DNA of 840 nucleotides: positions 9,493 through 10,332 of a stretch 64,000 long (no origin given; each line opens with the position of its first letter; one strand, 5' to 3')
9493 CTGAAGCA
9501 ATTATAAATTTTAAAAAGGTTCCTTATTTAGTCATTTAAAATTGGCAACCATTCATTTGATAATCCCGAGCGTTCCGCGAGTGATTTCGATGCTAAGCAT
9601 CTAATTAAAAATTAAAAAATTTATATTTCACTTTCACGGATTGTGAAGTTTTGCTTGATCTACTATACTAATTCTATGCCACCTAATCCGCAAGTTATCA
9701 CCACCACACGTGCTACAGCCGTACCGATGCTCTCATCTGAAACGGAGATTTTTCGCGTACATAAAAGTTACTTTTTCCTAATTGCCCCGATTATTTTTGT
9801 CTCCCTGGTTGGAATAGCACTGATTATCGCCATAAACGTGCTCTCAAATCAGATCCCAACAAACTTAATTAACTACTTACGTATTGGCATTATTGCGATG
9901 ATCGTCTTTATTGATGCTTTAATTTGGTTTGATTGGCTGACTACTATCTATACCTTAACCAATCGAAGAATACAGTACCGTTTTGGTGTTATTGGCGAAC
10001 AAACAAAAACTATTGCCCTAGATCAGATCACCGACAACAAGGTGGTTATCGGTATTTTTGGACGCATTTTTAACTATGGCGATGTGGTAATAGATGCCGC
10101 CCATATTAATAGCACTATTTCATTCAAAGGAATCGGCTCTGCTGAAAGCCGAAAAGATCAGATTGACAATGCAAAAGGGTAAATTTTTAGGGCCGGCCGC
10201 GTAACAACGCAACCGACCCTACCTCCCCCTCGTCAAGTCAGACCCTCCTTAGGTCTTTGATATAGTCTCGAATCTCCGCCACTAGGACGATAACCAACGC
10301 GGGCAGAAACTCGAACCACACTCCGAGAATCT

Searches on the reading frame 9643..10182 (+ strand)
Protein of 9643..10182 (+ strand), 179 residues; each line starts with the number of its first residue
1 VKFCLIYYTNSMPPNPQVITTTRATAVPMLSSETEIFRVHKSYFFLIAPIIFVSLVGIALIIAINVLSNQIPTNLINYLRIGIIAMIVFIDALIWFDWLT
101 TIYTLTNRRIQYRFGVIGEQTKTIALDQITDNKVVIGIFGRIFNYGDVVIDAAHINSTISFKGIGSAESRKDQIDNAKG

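Call 76: search_protein_families(library=pfam, proteins=[window:9643-10182:+], max_evalue=0.01)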
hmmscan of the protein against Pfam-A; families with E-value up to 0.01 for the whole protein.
window:9643-10182:+ (179 aa): 1 family
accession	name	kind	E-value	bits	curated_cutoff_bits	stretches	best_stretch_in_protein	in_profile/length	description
PF03703.20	bPH_2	-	1.7e-11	44.7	22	1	98-167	1-71/78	Bacterial PH domain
